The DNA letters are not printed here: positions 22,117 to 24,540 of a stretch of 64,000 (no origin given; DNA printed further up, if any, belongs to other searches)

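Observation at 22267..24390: Single polypeptide with two different GT2 domains (DPM1-like plus QxxRW processive synthase)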

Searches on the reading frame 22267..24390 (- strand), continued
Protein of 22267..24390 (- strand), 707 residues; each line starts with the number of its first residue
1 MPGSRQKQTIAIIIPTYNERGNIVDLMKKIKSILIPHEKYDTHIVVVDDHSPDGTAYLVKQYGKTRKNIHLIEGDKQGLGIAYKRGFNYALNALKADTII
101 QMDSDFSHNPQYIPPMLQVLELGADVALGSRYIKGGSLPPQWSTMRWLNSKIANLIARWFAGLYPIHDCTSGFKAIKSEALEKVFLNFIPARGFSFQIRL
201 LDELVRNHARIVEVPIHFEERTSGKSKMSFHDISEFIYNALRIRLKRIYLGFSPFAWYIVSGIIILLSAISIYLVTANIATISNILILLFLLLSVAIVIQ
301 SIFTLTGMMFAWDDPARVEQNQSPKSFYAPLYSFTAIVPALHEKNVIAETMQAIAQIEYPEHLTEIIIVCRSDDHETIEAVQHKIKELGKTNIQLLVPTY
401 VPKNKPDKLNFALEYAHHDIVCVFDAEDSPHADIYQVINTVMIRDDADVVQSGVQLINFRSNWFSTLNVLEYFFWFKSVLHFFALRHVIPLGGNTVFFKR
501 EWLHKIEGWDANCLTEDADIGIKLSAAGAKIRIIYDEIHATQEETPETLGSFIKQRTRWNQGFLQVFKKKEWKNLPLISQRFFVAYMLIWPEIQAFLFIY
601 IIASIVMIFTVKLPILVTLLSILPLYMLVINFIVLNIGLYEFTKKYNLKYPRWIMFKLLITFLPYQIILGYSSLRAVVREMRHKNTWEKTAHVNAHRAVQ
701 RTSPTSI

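Call 19: find_related_loci(query=A1, collection=genome_contigs, flank=6000)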
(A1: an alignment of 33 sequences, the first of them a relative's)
Query A1 (707 aa) in genome_contigs; peptide patterns used: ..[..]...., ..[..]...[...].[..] (x = any residue, [..] = any of these).
600 stretches matched a pattern (row limit reached: there are more); 549 encode a relative of the query (tblastn E <= 1e-3); the best 80 are kept; 80 distinct loci.
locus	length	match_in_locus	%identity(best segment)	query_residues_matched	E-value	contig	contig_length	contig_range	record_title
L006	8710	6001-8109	53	9-706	0e+0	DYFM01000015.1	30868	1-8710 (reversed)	MAG TPA_asm: Candidatus Paceibacter sp. isolate BE2011_3_41_10 Afr_mines_BE2011_487_length_30868_cov_4_547074, whole gen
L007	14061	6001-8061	49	6-697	0e+0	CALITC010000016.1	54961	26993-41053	MAG: uncultured Patescibacteria group bacterium isolate R4_Bin_METABAT__121_1 genome assembly, contig: c_000003199558, w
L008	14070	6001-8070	49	8-698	0e+0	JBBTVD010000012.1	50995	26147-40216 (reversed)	MAG: Patescibacteria group bacterium isolate H14-bin010_1 H14_bin010_1_000000000012, whole genome shotgun sequence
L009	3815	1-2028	49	15-697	0e+0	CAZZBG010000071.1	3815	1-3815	MAG TPA_asm: uncultured Candidatus Saccharibacteria bacterium isolate SRP278252_co1_100 genome assembly, contig: NODE_49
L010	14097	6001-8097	44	6-705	0e+0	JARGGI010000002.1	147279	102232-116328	MAG: Patescibacteria group bacterium isolate C14-28 NODE_2_length_147279_cov_21.591500, whole genome shotgun sequence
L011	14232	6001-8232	40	1-699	0e+0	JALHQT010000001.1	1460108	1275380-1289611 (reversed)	MAG: Anaerolineae bacterium isolate maxbin.031 c_000000000006, whole genome shotgun sequence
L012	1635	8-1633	49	142-693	0e+0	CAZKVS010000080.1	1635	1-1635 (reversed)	MAG TPA_asm: uncultured Candidatus Saccharibacteria bacterium isolate SRP286056_co2_73 genome assembly, contig: NODE_149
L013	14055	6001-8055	45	10-706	0e+0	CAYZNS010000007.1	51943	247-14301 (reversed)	MAG TPA_asm: uncultured Candidatus Saccharibacteria bacterium isolate binchicken_co21_230 genome assembly, contig: NODE_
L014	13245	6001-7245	58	284-698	3e-164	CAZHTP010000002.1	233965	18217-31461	MAG TPA_asm: uncultured Gammaproteobacteria bacterium isolate SRP192515_co2_50 genome assembly, contig: NODE_20_length_2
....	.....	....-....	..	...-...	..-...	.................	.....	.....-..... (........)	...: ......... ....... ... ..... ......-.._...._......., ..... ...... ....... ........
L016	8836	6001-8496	52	10-702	3e-154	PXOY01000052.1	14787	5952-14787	MAG: Parcubacteria group bacterium SW_4_49_11 sw_4_scaffold_952, whole genome shotgun sequence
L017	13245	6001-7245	55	285-700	2e-153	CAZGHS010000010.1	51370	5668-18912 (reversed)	MAG TPA_asm: uncultured Gammaproteobacteria bacterium isolate SRP286056_co1_760 genome assembly, contig: NODE_640_length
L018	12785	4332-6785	52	5-697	4e-150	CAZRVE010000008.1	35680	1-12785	MAG TPA_asm: uncultured Candidatus Saccharibacteria bacterium isolate SRP302447_co1_195 genome assembly, contig: NODE_32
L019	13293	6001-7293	54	269-698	3e-150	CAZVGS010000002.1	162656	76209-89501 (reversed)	MAG TPA_asm: uncultured Gammaproteobacteria bacterium isolate binchicken_co16_182 genome assembly, contig: NODE_121_leng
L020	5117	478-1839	48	257-703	8e-150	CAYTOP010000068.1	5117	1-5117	MAG TPA_asm: uncultured Gammaproteobacteria bacterium isolate SRP050083_co1_427 genome assembly, contig: NODE_9997_lengt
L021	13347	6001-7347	48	259-703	1e-146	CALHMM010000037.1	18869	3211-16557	MAG: Candidatus Pacebacteria bacterium isolate R4_Bin_Bin_21_sub_1 genome assembly, contig: c_000005131990, whole genome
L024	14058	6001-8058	37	11-699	2e-144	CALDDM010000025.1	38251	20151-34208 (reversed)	MAG: Candidatus Pacebacteria bacterium isolate L2_Bin_Bin_41_1 genome assembly, contig: c_000002790304, whole genome sho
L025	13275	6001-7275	51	275-700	5e-143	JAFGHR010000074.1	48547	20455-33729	MAG: Anaerolineae bacterium isolate Zod_Metabat.151 k87_8974638, whole genome shotgun sequence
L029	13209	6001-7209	50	300-700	9e-137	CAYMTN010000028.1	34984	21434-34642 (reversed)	MAG TPA_asm: uncultured Anaerolineaceae bacterium isolate binchicken_co129_852 genome assembly, contig: NODE_3114_length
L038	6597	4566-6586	49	12-698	4e-130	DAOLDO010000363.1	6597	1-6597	MAG TPA_asm: Chloroflexaceae bacterium isolate AMR_MDS_0156 NODE_2254_length_6597_cov_5.094772, whole genome shotgun seq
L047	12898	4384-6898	47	5-705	3e-127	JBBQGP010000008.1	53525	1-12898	MAG: Chloroflexia bacterium isolate Co_metawrap_959 Cmw_959_k141_8213553_length_53525_cov_15.0760, whole genome shotgun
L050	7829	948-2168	46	291-697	4e-127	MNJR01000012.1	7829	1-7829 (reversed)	MAG: Acidobacteria bacterium 13_1_20CM_3_53_8 13_1_20cm_3_scaffold_32273, whole genome shotgun sequence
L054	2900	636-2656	46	12-697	1e-132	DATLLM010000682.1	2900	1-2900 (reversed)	MAG TPA_asm: Chloroflexota bacterium isolate SMAG_U13748 k141_1198920, whole genome shotgun sequence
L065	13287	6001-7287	44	282-707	7e-125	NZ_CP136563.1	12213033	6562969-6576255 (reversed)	Streptomyces iranensis strain DSM 41954 chromosome, complete genome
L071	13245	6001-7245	47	284-698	2e-124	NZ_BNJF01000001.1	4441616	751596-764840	Ktedonospora formicarum strain SOSP1-1 sequence01, whole genome shotgun sequence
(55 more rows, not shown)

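Call 25: search_protein_families(library=pfam, proteins=[L065:769-2466:+, L065:2729-5194:+, L065:5788-7293:+, L065:7283-9040:+, L065:9056-10495:+, L071:1890-4112:+, L071:4115-5902:+, L071:5962-7266:+, L071:7290-9191:+, L071:9393-11243:+], max_evalue=0.001)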
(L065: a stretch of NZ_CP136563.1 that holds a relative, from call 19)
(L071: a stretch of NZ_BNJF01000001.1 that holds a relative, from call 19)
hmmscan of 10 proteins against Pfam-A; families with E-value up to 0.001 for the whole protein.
L065:769-2466:+ (565 aa): 0 families

L065:2729-5194:+ (821 aa): 0 families

L065:5788-7293:+ (501 aa): 4 families
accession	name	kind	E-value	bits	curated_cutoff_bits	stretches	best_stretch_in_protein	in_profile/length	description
PF13641.12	Glyco_tranf_2_3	-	3.1e-36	126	27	1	121-355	2-230/230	Glycosyltransferase like family 2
PF13632.12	Glyco_trans_2_3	-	1.1e-25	91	27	1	214-423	2-195/198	Glycosyl transferase family group 2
PF00535.33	Glycos_transf_2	-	8.6e-09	36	23.3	1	125-274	1-143/168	Glycosyl transferase family 2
PF13506.12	Glyco_transf_21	-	4.3e-05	23.5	21.7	1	201-353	21-173/174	Glycosyl transferase family 21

L065:7283-9040:+ (585 aa): 2 families
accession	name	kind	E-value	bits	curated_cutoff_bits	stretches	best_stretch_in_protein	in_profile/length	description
PF13231.12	PMT_2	-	4.1e-09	37.3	26.1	1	139-255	15-133/160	Dolichyl-phosphate-mannose-protein mannosyltransferase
PF02366.24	PMT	-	2e-06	28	22.7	1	147-253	84-198/245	Dolichyl-phosphate-mannose-protein mannosyltransferase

L065:9056-10495:+ (479 aa): 0 families

L071:1890-4112:+ (740 aa): 51 families (the best 25 are shown)
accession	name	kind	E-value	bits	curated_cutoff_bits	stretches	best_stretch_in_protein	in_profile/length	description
PF00400.38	WD40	-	6.9e-78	254.3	27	7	701-736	3-38/39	WD domain, G-beta repeat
PF25174.1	Beta-prop_THOC3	-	1.1e-63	215.3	305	2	450-568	1-121/272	THOC3 beta-propeller domain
PF25173.1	Beta-prop_WDR3_1st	-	6.5e-60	202.4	154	2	446-605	24-183/184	WDR3 first beta-propeller domain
PF23414.1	Beta-prop_EML_2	-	1.1e-54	186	90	4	453-568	41-157/266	Echinoderm microtubule-associated protein second beta-propeller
PF24814.1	WD40_Prp19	-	3.4e-49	167.8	320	2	538-736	9-204/281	Prp19 WD40 domain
PF24807.1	WD40_CDC20-Fz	-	1.2e-48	166.4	200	2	451-607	51-210/292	CDC20/Fizzy WD40 domain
PF24817.1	WD40_WDHD1_1st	-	1.4e-45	156.2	109.9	4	440-527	77-162/291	WDHD1 first WD40 domain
PF25175.1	Beta-prop_WDR5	-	2.5e-45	155.4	250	2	485-605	2-122/296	WDR5 beta-propeller domain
PF25172.1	Beta-prop_WDR3_2nd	-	5.6e-40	137.8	140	2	578-738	134-288/293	WDR3 second beta-propeller domain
PF24105.1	Beta-prop_CAF1B_HIR1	-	2.7e-36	125.8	80.5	4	431-523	110-202/383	CAF1B/HIR1 beta-propeller domain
PF24796.1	WDR55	-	2.7e-33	115.7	200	2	448-696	50-293/296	WDR55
PF24805.1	EIF3I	-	4.9e-33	115.1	200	3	665-738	8-81/324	EIF3I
PF12894.13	ANAPC4_WD40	-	6.7e-33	113.2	22.9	3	450-501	37-88/91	Anaphase-promoting complex subunit 4 WD40 domain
PF25391.1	WD40_Gbeta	-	9e-33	114.1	150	2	531-736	51-253/340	G protein beta WD-40 repeat protein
PF25460.1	Beta-prop_Aladin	-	1.3e-32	113.7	171.1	3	429-523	89-183/340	Aladin seven-bladed propeller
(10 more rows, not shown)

L071:4115-5902:+ (595 aa): 2 families
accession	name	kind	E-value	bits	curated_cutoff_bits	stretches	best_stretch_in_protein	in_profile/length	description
PF12891.13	Glyco_hydro_44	-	2.4e-06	28.1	25.1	1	253-366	105-221/223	Glycoside hydrolase family 44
PF01229.23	Glyco_hydro_39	-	5e-05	22.7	26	1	270-450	154-309/472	Glycosyl hydrolases family 39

L071:5962-7266:+ (434 aa): 4 families
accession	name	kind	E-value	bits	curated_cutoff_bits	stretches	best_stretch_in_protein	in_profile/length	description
PF13641.12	Glyco_tranf_2_3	-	2.2e-35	123.2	27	1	64-291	3-229/230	Glycosyltransferase like family 2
PF13632.12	Glyco_trans_2_3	-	5.3e-27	95.4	27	1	150-361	1-194/198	Glycosyl transferase family group 2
PF00535.33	Glycos_transf_2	-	2.3e-08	34.6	23.3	1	65-188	1-119/168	Glycosyl transferase family 2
PF13506.12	Glyco_transf_21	-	1.8e-06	28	21.7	1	139-290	22-173/174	Glycosyl transferase family 21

L071:7290-9191:+ (633 aa): 1 family
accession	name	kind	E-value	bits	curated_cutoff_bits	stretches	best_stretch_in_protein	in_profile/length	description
PF02366.24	PMT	-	6.7e-07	29.5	22.7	1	198-327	74-212/245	Dolichyl-phosphate-mannose-protein mannosyltransferase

L071:9393-11243:+ (616 aa): 2 families
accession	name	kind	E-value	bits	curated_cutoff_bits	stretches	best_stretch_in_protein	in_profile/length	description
PF00150.24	Cellulase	-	1.4e-51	176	23.5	1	92-405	2-271/272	Cellulase (glycosyl hydrolase family 5)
PF00942.24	CBM_3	-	1.4e-20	74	22.4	1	474-550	5-83/83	Cellulose binding domain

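Call 28: predict_structure(alignment_id=A1)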
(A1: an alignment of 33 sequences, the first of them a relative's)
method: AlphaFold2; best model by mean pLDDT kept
length: 707 residues; sequences in the alignment: 33
mean_pLDDT: 86.7   pTM: 0.61
mean pLDDT of the five models: 86.7, 85.7, 85.6, 82.4, 81.2
residues with pLDDT >= 90: 337; 70-90: 325; 50-70: 33; < 50: 12
segments of 3 or more residues with pLDDT < 50: 1-3, 699-707
pLDDT, mean of each block of 10 residues (from residue 1): 68 93 91 83 94 91 90 90 95 96 88 95 96 91 84 90 91 95 88 89 93 92 67 84 75 65 75 75 75 84 87 78 91 97 90 95 97 95 96 95 90 96 91 95 95 85 88 88 84 86 94 87 92 87 85 90 92 91 90 76 72 77 83 91 86 88 88 91 79 60 40
secondary structure, 60 per line:
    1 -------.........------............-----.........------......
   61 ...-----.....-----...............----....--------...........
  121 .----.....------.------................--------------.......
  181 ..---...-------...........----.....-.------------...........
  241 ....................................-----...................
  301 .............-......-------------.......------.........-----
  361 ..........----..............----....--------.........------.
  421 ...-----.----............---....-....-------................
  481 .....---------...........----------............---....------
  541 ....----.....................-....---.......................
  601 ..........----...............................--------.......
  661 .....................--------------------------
elements in order (helices of 4 or more, strands of 3 or more residues): E8-16 H23-34 E40-48 H55-63 E69-73 H79-93 E98-101 H110-121 E126-130 H144-159 E174-177 H178-182 H196-206 E211-215 H230-276 H282-313 H315-320 E334-340 H347-355 E364-370 H375-388 E393-396 H405-413 E420-423 H434-445 E449-452 E454-457 H465-485 E495-499 H500-505 H516-527 E531-534 E541-544 H549-569 H571-574 H578-610 H615-645 H654-681

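Call 31: fold_search(model_id=the predicted structure, library=pdb)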
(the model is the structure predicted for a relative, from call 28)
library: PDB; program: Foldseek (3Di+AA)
matches with E <= 10: 1616; with E <= 0.001: 333
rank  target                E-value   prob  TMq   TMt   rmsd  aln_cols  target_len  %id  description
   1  5mlz                  2.7e-17  1.00  0.31  0.58  11.0       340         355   27  Dolichyl phosphate mannose synthase in complex with GDP and Mg2+ (released 2017-08-09)
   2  9ep0                  5.3e-17  1.00  0.30  0.60   5.0       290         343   30  Dolichyl phosphate mannose synthase in complex with donor (GDP-Man) and traces of acceptor (Dol55P) and product (Dol55P- (released 2025-10-01)
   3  5mm1                  2.3e-16  1.00  0.30  0.58   5.0       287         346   31  Dolichyl phosphate mannose synthase in complex with GDP and dolichyl phosphate mannose (released 2017-08-09)
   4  9b8v_E                8.9e-16  1.00  0.41  0.35  16.4       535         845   17  AlphaFold2 informed cryo-EM model of the E. coli cellulose synthase BcsAG3B6 complex (released 2025-02-19)
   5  4p00_A                9.9e-16  1.00  0.44  0.43   5.2       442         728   19  Bacterial Cellulose Synthase in complex with cyclic-di-GMP and UDP (released 2014-04-09)
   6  9fmz_A                1.7e-15  1.00  0.39  0.34  19.7       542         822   18  Cryo-EM structure of the c-di-GMP-bound synthase:pEtN transferase complex (BcsA-Bct-G3) from the E. coli cellulose sec (released 2024-10-16)
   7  9fnn_A                4.1e-15  1.00  0.40  0.36  13.6       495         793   17  Cryo-EM structure of the c-di-GMP-saturated 'crown'less Bcs macrocomplex for cellulose secretion in E. coli (released 2024-10-16)
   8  9fmv_A                6.9e-15  1.00  0.35  0.32  20.6       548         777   16  Cryo-EM structure of the c-di-GMP-free synthase:pEtN transferase complex (BcsA-Bct-G3) from the E. coli cellulose secr (released 2024-10-16)
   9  5ej1_A                1.2e-14  1.00  0.39  0.39  11.4       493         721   17  Pre-translocation state of bacterial cellulose synthase (released 2016-03-30)
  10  9fp0_A                3.1e-14  1.00  0.36  0.33  20.5       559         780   16  Cryo-EM structure of the 'crown'less Bcs macrocomplex for E. coli cellulose secretion in non-saturating c-di-GMP (loca (released 2024-10-16)
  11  6yv7_A                5.3e-14  1.00  0.34  0.65  12.6       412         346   17  Mannosyltransferase PcManGT from Pyrobaculum calidifontis (released 2020-07-22)
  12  4hg6_A                7.7e-14  1.00  0.44  0.42   5.2       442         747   20  Structure of a cellulose synthase - cellulose translocation intermediate (released 2012-12-19)
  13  9asc_A                8.5e-14  1.00  0.29  0.61   7.6       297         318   22  Cryo-EM Structure of the Glycosyltransferase ArnC from Salmonella enterica in the UDP-bound State Determined on Talos  (released 2025-02-05)
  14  6yv7_B                1.4e-13  1.00  0.38  0.72   5.7       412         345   18  Mannosyltransferase PcManGT from Pyrobaculum calidifontis (released 2020-07-22)
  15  8vxh_A                1.7e-13  1.00  0.27  0.59  15.6       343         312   20  Cryo-EM Structure of the Glycosyltransferase ArnC from Salmonella enterica in the Apo State Determined on Talos Arctic (released 2025-02-05)
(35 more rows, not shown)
